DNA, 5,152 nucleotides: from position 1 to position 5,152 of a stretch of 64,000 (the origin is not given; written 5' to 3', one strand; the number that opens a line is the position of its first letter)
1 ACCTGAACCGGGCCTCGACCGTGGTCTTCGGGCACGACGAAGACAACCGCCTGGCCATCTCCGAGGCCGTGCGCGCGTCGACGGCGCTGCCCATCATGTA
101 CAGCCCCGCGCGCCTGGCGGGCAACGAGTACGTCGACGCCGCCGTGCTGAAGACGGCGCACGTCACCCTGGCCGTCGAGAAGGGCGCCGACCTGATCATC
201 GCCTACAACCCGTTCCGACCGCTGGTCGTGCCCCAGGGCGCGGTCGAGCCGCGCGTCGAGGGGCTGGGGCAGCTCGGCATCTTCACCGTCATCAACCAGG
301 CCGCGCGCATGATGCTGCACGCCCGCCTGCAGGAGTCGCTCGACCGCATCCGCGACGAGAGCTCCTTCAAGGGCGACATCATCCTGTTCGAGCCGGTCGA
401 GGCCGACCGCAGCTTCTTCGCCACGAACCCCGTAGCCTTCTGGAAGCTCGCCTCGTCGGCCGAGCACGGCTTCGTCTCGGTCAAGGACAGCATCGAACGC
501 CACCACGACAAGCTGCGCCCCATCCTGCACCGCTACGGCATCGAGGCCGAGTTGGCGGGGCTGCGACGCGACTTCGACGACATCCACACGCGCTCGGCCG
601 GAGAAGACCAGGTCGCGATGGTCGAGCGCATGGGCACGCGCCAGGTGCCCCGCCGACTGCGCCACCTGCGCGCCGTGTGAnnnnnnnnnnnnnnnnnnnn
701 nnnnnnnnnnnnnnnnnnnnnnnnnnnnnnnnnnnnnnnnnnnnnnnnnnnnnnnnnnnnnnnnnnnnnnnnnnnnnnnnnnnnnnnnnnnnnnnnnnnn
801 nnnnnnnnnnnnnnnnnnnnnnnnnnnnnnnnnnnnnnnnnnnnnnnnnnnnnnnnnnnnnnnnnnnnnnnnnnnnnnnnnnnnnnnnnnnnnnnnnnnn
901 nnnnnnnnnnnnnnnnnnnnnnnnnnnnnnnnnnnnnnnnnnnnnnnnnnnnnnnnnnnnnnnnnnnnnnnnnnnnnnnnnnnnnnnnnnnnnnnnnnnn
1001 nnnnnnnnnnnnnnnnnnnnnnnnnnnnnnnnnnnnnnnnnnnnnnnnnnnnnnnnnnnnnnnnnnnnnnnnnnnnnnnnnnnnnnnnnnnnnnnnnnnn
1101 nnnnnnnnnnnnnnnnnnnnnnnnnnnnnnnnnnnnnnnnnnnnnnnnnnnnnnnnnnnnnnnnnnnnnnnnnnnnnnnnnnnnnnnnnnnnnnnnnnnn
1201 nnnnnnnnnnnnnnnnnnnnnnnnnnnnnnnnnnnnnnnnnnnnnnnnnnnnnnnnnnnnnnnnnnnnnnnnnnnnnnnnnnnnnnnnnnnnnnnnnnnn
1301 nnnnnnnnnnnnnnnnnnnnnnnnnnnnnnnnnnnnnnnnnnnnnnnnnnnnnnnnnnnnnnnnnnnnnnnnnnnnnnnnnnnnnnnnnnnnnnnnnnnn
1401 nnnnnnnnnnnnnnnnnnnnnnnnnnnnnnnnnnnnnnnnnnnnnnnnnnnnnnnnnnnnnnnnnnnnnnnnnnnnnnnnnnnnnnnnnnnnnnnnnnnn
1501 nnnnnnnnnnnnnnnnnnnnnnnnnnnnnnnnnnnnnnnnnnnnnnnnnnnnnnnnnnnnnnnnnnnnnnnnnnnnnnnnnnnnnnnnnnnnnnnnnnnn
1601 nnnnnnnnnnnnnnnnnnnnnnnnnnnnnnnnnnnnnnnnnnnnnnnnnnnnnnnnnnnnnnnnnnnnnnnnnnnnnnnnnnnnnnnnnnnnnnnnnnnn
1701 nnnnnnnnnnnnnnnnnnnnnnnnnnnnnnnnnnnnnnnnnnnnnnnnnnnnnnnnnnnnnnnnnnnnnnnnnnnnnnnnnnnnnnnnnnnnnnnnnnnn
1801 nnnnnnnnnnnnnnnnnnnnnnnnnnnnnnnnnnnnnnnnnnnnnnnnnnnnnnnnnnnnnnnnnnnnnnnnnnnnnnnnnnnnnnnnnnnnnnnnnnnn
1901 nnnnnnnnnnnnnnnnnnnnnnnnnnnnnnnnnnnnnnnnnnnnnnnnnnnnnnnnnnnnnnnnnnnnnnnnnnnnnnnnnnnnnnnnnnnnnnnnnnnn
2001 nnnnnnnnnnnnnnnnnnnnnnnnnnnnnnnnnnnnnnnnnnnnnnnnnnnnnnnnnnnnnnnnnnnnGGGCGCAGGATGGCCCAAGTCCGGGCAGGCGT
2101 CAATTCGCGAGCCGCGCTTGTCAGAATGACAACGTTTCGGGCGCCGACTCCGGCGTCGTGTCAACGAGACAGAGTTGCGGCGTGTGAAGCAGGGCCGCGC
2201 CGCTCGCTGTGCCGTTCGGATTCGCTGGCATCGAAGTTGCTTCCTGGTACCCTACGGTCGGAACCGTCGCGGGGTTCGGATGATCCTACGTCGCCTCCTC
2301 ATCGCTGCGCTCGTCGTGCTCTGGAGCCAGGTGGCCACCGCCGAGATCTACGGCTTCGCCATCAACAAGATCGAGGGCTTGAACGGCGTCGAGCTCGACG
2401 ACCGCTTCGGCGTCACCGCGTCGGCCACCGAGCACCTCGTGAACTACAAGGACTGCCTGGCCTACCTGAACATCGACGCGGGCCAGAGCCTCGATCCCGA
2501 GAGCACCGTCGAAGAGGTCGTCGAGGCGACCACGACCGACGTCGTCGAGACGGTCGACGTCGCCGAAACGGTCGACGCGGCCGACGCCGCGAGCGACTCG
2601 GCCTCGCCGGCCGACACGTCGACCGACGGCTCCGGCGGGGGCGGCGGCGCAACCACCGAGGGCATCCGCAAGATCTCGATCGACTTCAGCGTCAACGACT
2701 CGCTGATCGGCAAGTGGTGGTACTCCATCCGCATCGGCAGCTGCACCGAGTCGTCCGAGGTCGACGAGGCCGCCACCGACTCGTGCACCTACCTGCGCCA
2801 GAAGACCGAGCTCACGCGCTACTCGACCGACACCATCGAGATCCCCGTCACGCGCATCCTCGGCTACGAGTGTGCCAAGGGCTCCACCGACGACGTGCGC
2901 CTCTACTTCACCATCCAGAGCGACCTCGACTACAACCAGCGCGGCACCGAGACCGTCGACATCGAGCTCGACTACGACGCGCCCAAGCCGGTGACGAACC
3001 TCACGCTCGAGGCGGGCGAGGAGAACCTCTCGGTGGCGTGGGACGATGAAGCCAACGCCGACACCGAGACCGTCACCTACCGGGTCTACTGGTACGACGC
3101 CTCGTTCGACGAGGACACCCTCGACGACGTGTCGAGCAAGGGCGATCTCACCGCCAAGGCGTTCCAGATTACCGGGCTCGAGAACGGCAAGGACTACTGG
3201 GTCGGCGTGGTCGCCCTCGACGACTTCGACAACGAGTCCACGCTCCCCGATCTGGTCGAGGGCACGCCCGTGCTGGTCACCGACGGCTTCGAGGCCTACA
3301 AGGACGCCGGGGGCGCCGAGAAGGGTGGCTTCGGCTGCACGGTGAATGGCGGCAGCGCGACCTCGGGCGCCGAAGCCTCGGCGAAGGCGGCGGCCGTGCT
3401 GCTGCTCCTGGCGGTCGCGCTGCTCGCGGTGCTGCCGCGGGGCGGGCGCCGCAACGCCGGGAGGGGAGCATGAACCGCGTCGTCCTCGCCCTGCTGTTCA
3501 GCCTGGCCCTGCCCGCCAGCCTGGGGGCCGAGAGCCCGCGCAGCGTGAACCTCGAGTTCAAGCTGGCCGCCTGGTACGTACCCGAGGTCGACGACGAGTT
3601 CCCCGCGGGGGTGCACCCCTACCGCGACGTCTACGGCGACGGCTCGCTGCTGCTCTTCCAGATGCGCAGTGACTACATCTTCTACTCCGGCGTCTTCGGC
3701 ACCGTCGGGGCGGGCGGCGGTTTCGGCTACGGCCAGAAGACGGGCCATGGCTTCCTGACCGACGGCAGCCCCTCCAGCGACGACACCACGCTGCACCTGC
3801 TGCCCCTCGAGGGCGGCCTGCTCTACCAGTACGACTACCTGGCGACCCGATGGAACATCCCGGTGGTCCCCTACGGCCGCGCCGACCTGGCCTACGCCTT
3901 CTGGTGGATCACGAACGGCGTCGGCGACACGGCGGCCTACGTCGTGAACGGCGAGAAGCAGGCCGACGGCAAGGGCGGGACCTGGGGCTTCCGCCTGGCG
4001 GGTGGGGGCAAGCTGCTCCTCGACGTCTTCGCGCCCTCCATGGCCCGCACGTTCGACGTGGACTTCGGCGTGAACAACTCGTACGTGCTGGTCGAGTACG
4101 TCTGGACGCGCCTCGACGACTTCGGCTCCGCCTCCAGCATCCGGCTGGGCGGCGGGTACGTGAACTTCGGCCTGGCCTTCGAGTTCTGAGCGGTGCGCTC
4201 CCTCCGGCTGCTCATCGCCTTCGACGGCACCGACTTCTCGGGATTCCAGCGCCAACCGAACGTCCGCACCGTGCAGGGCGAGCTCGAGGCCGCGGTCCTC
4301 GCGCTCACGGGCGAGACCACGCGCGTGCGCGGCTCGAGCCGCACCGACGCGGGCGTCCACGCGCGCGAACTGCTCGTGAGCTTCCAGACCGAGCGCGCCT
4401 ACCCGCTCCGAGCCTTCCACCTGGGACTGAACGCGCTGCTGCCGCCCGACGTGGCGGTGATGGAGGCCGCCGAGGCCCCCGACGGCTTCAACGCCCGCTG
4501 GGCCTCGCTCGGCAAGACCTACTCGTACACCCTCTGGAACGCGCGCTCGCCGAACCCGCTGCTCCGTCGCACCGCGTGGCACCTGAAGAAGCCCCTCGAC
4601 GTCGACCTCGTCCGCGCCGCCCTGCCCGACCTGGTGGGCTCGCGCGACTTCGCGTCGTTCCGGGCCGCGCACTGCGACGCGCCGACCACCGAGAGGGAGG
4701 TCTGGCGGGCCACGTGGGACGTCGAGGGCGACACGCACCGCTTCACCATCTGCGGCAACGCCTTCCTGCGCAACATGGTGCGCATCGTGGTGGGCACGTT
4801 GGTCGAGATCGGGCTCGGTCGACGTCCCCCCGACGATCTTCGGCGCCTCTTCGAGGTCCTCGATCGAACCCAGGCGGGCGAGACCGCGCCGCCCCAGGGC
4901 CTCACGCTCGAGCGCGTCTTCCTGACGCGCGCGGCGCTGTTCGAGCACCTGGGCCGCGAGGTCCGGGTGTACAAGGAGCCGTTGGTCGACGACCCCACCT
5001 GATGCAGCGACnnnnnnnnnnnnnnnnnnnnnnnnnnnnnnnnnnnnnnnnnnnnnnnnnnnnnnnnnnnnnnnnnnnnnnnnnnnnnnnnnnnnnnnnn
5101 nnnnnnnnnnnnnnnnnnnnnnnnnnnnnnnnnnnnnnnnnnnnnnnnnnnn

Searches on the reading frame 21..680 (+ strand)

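Call 65: search_protein_families(library=pfam, proteins=[window:21-680:+], max_evalue=0.001)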
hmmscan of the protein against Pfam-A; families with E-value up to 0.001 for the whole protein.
window:21-680:+ (219 aa): 1 family
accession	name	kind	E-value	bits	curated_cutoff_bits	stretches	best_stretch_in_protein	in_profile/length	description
PF01734.28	Patatin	-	8.7e-07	29.8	27.7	1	3-44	142-183/191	Patatin-like phospholipase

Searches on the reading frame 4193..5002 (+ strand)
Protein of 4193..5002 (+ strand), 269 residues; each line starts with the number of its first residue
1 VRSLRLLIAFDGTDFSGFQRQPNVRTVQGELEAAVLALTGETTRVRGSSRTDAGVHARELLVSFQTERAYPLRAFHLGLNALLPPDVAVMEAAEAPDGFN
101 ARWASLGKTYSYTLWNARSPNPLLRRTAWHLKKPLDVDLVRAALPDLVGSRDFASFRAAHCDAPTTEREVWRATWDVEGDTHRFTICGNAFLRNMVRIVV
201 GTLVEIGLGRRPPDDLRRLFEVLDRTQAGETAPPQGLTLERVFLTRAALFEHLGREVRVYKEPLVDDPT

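Call 4: search_protein_families(library=pfam, proteins=[window:4193-5002:+], max_evalue=1)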
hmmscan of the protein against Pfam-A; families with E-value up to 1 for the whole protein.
window:4193-5002:+ (269 aa): 1 family
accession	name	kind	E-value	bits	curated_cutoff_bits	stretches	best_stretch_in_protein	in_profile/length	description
PF01416.25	PseudoU_synth_1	-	2.3e-37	128.2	23.3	2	146-242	4-105/108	tRNA pseudouridine synthase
